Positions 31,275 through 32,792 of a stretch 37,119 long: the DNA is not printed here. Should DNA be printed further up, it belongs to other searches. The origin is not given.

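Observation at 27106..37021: Two-component-system-centred cluster: two NOX-like ferric reductases, a flavinylated FMN_bind protein with ApbE, and a DUF3500 lipoprotein with a HupE/UreJ-like permease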

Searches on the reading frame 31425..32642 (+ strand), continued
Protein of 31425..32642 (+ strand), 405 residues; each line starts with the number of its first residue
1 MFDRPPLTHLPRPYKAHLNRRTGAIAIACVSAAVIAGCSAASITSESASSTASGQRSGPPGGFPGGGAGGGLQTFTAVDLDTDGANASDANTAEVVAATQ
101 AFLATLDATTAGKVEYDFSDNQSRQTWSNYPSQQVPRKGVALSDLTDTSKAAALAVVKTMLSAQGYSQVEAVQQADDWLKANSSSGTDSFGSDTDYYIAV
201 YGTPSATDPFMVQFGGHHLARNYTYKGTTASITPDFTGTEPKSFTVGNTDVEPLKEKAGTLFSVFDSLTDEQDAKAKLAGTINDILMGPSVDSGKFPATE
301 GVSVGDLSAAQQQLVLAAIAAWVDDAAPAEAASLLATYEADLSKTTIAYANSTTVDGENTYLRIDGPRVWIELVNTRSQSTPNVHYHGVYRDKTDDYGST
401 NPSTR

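Call 37: fold_search(model_id=the predicted structure, library=pdb)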
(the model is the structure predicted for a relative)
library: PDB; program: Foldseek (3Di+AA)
matches with E <= 10: 594; with E <= 0.001: 1
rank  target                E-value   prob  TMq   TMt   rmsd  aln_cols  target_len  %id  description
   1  9x86                  4.2e-16  1.00  0.55  0.84   4.1       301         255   20  Crystal Structure of dehydratase ApmL in Amipurimycin biosynthesis (released 2026-04-08)
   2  8gnn_C                1.7e-01  0.06  0.08  0.12  17.3       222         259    9  Crystal structure of the human RAD9-RAD1-HUS1-RAD17 complex (released 2023-03-08)
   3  8js6_E                1.7e-01  0.02  0.08  0.11  23.2       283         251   12  Dimeric PAS domains of oxygen sensor FixL in complex with cyanide-bound ferric heme (released 2024-06-26)
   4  8wu8_C                2.1e-01  0.05  0.08  0.12  18.4       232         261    7  Crystal structure of the human RAD9-RAD1(F64A/M256A/F266A)-HUS1-RHINO(88-99) complex (released 2024-02-14)
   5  6pps_A                2.3e-01  0.03  0.07  0.10  26.9       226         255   12  A blue light illuminated LOV-PAS construct from the LOV-HK sensory protein from Brucella abortus (construct 15-273) (released 2020-07-15)
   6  6pps_D                2.4e-01  0.05  0.10  0.14  29.1       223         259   12  A blue light illuminated LOV-PAS construct from the LOV-HK sensory protein from Brucella abortus (construct 15-273) (released 2020-07-15)
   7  7z6h_B                2.7e-01  0.04  0.08  0.12  18.0       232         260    9  Structure of DNA-bound human RAD17-RFC clamp loader and 9-1-1 checkpoint clamp (released 2022-05-04)
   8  6v04                  2.7e-01  0.04  0.10  0.14  14.6       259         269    9  DynU16 crystal structure, a putative protein in the dynemicin biosynthetic locus (released 2020-11-18)
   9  1w80_A                2.9e-01  0.06  0.11  0.16  17.0       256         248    8  Crystal structure of the alpha-adaptin appendage domain, from the AP2 adaptor complex, bound to 2 peptides from Synapt (released 2004-10-27)
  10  6hmj_B                2.9e-01  0.01  0.07  0.08  34.4       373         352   11  Structure of an RNA-binding Light-Oxygen-Voltage Receptor (released 2019-08-28)
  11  8js5_C                3.2e-01  0.02  0.08  0.11  22.9       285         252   14  Dimeric PAS domains of oxygen sensor FixL with ferric unliganded heme (released 2024-06-26)
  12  3a1j_C                3.4e-01  0.06  0.08  0.12  17.2       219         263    6  Crystal structure of the human Rad9-Hus1-Rad1 complex (released 2009-06-02)
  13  8j5k_O                3.4e-01  0.02  0.08  0.11  23.6       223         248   13  Structural insights into photosystem II supercomplex and trimeric FCP antennae of a centric diatom Cyclotella meneghin (released 2023-12-20)
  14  2ia2_A                3.8e-01  0.03  0.09  0.13  18.9       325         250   11  The crystal structure of a putative transcriptional regulator RHA06195 from Rhodococcus sp. RHA1 (released 2006-10-10)
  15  6j8y_C                4.2e-01  0.04  0.08  0.12  18.7       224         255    8  Crystal structure of the human RAD9-HUS1-RAD1-RHINO complex (released 2019-12-04)
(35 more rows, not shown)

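Call 39: search_protein_families(library=pfam, proteins=[L012:17983-18708:-, L022:7853-9658:+, L028:9303-10001:-, L007:12371-14746:-, L028:160-1722:+, L019:12961-13578:+, L014:12331-13242:+, L004:12542-13975:+, L005:12312-13217:+, L008:19727-20794:-], max_evalue=0.001)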
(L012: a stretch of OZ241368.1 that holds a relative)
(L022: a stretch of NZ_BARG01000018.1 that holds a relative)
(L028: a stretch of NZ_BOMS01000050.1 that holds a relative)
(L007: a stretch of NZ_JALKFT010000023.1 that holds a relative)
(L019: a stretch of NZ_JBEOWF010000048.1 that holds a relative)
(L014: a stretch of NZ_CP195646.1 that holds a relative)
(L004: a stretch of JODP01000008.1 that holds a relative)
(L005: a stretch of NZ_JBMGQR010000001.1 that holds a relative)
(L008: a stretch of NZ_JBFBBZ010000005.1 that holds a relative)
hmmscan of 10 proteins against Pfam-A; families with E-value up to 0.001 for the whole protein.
L012:17983-18708:- (241 aa): 2 families
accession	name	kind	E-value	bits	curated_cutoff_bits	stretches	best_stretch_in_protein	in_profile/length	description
PF07729.17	FCD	-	1.7e-24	87.1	24.3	1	98-219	1-124/125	FCD domain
PF00392.27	GntR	-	1.4e-20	73.1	27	1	27-88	2-64/64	Bacterial regulatory proteins, gntR family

L022:7853-9658:+ (601 aa): 3 families
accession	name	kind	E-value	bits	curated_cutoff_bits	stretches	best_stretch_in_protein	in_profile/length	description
PF00135.34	COesterase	-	1.7e-98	331.3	27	1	97-576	5-500/515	Carboxylesterase family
PF20434.5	BD-FAE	-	6.1e-06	26.3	26.8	1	185-288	8-100/215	BD-FAE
PF07859.19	Abhydrolase_3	-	0.0007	19.8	25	0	257-288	51-82/210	alpha/beta hydrolase fold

L028:9303-10001:- (232 aa): 3 families
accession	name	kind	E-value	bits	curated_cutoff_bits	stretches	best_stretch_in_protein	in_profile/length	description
PF00072.30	Response_reg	-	1.7e-26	93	30.2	1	5-119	1-111/111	Response regulator receiver domain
PF00196.25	GerE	-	1.6e-12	47.3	23.5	1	164-219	2-57/57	Bacterial regulatory proteins, luxR family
PF08281.18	Sigma70_r4_2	-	3.2e-06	27.1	25.7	1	159-206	5-53/54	Sigma-70, region 4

L007:12371-14746:- (791 aa): 3 families
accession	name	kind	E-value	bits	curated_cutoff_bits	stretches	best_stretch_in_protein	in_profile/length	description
PF03176.21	MMPL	-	1.6e-94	317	20.5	2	65-410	4-332/333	MMPL family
PF00873.25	ACR_tran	-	1e-06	27.2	28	1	194-343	337-487/1021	AcrB/AcrD/AcrF family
PF12349.14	Sterol-sensing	-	4.3e-06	27.1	22.3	1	220-353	7-144/153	Sterol-sensing domain of SREBP cleavage-activation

L028:160-1722:+ (520 aa): 1 family
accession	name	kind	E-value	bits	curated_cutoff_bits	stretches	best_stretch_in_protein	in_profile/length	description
PF07730.19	HisKA_3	-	7.5e-16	58.9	24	1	185-245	1-64/68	Histidine kinase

L019:12961-13578:+ (205 aa): 4 families
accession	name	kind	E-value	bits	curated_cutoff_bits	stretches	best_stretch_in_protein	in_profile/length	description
PF08281.18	Sigma70_r4_2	-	5.1e-13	48.9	25.7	1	150-199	4-53/54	Sigma-70, region 4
PF04542.20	Sigma70_r2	-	6.1e-08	32.8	24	1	50-119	1-69/71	Sigma-70 region 2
PF04545.22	Sigma70_r4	-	1.5e-07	31.3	24.1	1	153-202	1-50/50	Sigma-70, region 4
PF07638.17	Sigma70_ECF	-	7.3e-07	29.7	21.1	1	33-204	5-183/185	ECF sigma factor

L014:12331-13242:+ (303 aa): 2 families
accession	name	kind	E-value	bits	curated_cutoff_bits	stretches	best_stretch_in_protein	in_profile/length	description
PF00005.33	ABC_tran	-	4.7e-28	98.9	25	1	22-163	1-137/137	ABC transporter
PF13304.12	AAA_21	-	1.7e-15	58.4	27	2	107-192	192-298/304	AAA domain, putative AbiEii toxin, Type IV TA system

L004:12542-13975:+ (477 aa): 1 family
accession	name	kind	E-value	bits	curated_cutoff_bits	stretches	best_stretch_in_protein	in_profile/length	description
PF03988.17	DUF347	-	9.2e-54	179.9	28.2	4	87-138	1-52/52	Repeat of Unknown Function (DUF347)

L005:12312-13217:+ (301 aa): 11 families
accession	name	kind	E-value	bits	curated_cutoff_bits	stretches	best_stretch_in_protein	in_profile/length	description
PF13670.12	PepSY_2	-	1.2e-13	51.3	24.3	1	247-281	41-75/83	Peptidase propeptide and YPEB domain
PF03413.25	PepSY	-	4.7e-09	36.9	24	0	234-279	3-50/60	Peptidase propeptide and YPEB domain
PF19686.4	DUF6188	-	1.2e-05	26.1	27.1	0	122-207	22-96/121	Family of unknown function (DUF6188)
PF21130.3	YgfZ_barrel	-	1.5e-05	25.4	27.2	0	264-287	12-35/68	YgfZ, beta-barrel domain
PF24962.1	DUF7767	-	3.6e-05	24.2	27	0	79-131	24-68/95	Domain of unknown function (DUF7767)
PF19304.4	PGDH_inter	-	5.3e-05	23.8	27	0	162-195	61-94/119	D-3-phosphoglycerate dehydrogenase intervening domain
PF11797.14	WxLIP_HBD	-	6.6e-05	23.3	28.9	0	259-288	104-132/138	WxL Interacting Protein, host binding domain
PF22739.2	NA-iREase3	-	0.00011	23.2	27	0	234-270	4-40/118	NACHT-associated inactive Restriction Endonuclease 2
PF07679.22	I-set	-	0.00012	22.5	23.7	0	250-272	59-81/90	Immunoglobulin I-set domain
PF04775.20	Bile_Hydr_Trans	-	0.00015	22.1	27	0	237-290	5-59/126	Acyl-CoA thioester hydrolase/BAAT N-terminal region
PF10694.14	DUF2500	-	0.00019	22.3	33.5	0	236-280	33-77/102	Protein of unknown function (DUF2500)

L008:19727-20794:- (355 aa): 4 families
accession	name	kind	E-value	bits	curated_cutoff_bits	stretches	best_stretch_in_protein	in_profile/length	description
PF08240.17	ADH_N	-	5.4e-26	91.3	23.5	1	27-147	1-104/104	Alcohol dehydrogenase GroES-like domain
PF00107.32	ADH_zinc_N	-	1.3e-24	87.1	31.8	1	185-312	1-128/129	Zinc-binding dehydrogenase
PF16912.11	Glu_dehyd_C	-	1.1e-09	38.5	34.9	1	167-279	23-135/211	Glucose dehydrogenase C-terminus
PF13602.12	ADH_zinc_N_2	-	0.00015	23.1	27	1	218-340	1-125/134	Zinc-binding dehydrogenase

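Call 56: search_protein_families(library=pfam, proteins=[L001:6779-7432:+, L038:9418-9747:+, L010:16471-16914:-, L010:12591-13226:+, L012:6623-7216:+, L012:7213-8001:+, L012:7998-9590:+, L030:12502-15081:+, L001:4154-5689:-, L030:17266-17736:+], max_evalue=0.001)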
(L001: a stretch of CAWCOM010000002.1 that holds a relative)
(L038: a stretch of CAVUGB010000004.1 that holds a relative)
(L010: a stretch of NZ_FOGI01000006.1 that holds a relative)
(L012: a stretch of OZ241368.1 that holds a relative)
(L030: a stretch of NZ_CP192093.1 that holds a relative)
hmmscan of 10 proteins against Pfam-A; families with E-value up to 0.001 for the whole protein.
L001:6779-7432:+ (217 aa): 2 families
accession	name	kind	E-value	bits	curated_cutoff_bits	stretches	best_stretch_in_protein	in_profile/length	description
PF10029.15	DUF2271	-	3.6e-26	92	27.3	1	91-208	13-134/136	Predicted periplasmic protein (DUF2271)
PF13860.13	FlgD_ig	-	1.5e-08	34.9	27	1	140-177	38-75/79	FlgD Ig-like domain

L038:9418-9747:+ (109 aa): 0 families

L010:16471-16914:- (147 aa): 0 families

L010:12591-13226:+ (211 aa): 0 families

L012:6623-7216:+ (197 aa): 1 family
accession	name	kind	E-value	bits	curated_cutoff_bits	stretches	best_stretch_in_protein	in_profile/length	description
PF16316.10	DUF4956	-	1.5e-53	181.4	30.6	1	10-177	1-169/169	Domain of unknown function (DUF4956)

L012:7213-8001:+ (262 aa): 1 family
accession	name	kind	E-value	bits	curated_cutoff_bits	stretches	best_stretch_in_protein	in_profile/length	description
PF09359.15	VTC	-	6.5e-20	72.1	23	1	29-233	2-234/235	VTC domain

L012:7998-9590:+ (530 aa): 1 family
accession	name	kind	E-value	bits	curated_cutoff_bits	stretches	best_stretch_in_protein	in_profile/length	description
PF14262.12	Cthe_2159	-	1.1e-68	231.8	25.8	1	94-377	2-258/262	Carbohydrate-binding domain-containing protein Cthe_2159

L030:12502-15081:+ (859 aa): 3 families
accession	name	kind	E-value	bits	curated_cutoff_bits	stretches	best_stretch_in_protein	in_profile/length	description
PF00122.25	E1-E2_ATPase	-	8.2e-37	126.9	28.1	1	100-281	3-180/181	E1-E2 ATPase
PF00702.32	Hydrolase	-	8.1e-17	62.7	26.4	1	298-566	1-190/191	haloacid dehalogenase-like hydrolase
PF08282.18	Hydrolase_3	-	0.00042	20.6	20.9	1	539-588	195-244/255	haloacid dehalogenase-like hydrolase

L001:4154-5689:- (511 aa): 1 family
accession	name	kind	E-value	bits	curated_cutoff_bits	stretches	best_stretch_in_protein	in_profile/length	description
PF02424.20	ApbE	-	2.1e-53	182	25.6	1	193-468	2-264/266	ApbE family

L030:17266-17736:+ (156 aa): 1 family
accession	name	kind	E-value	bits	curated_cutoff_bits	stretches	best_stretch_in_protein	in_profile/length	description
PF08044.16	DUF1707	-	3.7e-20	72.1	27.6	1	34-86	1-53/53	DUF1707 SHOCT-like domain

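Call 67: find_encoding_contigs(protein=P0002, flank=10000, max_places=2)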
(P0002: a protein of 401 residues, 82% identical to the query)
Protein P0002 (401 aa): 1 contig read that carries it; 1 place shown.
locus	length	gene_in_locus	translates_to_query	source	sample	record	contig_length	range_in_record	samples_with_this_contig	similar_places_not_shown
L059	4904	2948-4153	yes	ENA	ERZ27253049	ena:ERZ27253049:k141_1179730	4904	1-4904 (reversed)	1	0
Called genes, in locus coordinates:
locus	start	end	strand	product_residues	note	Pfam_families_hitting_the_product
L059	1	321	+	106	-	?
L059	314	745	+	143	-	-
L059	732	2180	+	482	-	PF13231:PMT_2 (weak)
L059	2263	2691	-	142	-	-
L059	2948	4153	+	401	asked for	PF12006:DUF3500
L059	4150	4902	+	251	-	?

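Call 68: find_encoding_contigs(protein=P0010, flank=10000, max_places=2)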
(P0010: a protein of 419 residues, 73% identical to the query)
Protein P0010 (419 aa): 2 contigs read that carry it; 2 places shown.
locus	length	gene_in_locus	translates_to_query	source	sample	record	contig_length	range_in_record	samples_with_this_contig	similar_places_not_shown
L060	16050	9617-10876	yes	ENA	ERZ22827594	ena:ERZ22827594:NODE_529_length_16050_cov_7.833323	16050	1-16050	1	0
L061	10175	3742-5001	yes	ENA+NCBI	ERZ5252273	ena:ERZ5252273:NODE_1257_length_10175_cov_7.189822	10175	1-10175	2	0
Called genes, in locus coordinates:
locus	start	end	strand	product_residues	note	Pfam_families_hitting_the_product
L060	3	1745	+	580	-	?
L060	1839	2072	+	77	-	PF20059:DUF6458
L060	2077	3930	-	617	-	PF02770:Acyl-CoA_dh_M, PF00441:Acyl-CoA_dh_1, PF12806:Acyl-CoA_dh_C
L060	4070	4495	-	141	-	PF00472:RF-1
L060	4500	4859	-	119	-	PF02656:DUF202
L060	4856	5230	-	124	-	-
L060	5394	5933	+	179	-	PF13671:AAA_33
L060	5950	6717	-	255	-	PF00561:Abhydrolase_1, PF00975:Thioesterase (weak), PF12697:Abhydrolase_6, PF12146:Hydrolase_4 (weak)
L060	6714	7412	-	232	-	PF01979:Amidohydro_1, PF07969:Amidohydro_3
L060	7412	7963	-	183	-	PF07969:Amidohydro_3 (faint), PF01979:Amidohydro_1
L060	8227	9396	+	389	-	PF07690:MFS_1 (weak)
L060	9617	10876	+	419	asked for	PF12006:DUF3500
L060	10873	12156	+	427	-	PF13795:HupE_UreJ_2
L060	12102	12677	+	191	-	-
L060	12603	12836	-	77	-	-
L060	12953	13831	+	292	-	-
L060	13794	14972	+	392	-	PF06114:Peptidase_M78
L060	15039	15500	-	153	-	-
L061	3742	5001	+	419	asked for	PF12006:DUF3500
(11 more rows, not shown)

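Call 89: search_protein_families(library=pfam, proteins=[L040:7166-8170:+, L040:8199-9350:+, L040:9347-10165:+, L040:10291-11235:+, L040:3858-4916:+, L059:2263-2691:-, L060:12102-12677:+, L038:12586-14412:+], max_evalue=0.001)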
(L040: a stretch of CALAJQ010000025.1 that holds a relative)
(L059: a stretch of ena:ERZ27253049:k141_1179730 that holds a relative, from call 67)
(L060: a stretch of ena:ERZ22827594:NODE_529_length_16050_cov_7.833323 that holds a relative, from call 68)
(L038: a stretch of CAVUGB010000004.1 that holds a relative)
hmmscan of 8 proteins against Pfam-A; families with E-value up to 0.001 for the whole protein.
L040:7166-8170:+ (334 aa): 1 family
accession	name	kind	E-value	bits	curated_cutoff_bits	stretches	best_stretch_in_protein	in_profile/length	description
PF14240.11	YHYH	-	4.1e-44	151.3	25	1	136-323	2-193/193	YHYH protein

L040:8199-9350:+ (383 aa): 1 family
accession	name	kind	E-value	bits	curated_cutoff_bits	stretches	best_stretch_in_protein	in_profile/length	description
PF12006.13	DUF3500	-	3.2e-70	237.4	27.2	1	79-380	6-296/297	Protein of unknown function (DUF3500)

L040:9347-10165:+ (272 aa): 1 family
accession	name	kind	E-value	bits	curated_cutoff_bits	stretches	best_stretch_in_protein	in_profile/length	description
PF04264.18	YceI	-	2.2e-21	77.2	23.7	1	110-268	6-148/150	YceI-like domain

L040:10291-11235:+ (314 aa): 4 families
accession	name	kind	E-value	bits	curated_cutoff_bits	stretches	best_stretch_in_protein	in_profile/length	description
PF00561.26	Abhydrolase_1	-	1.2e-32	114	25.8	1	34-299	1-245/245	alpha/beta hydrolase fold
PF12697.13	Abhydrolase_6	-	1.3e-19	72.2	26.3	1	36-304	1-216/217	Alpha/beta hydrolase family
PF12146.15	Hydrolase_4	-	1.8e-12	47.5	27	1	36-153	7-130/239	Serine aminopeptidase, S33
PF03096.20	Ndr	-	1.5e-05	24.3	23.3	1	61-143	59-140/283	Ndr family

L040:3858-4916:+ (352 aa): 1 family
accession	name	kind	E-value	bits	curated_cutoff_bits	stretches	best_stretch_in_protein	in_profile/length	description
PF00296.26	Bac_luciferase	-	8.5e-34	117.8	27.9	1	23-320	20-306/314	Luciferase-like monooxygenase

L059:2263-2691:- (142 aa): 0 families

L060:12102-12677:+ (191 aa): 0 families

L038:12586-14412:+ (608 aa): 0 families
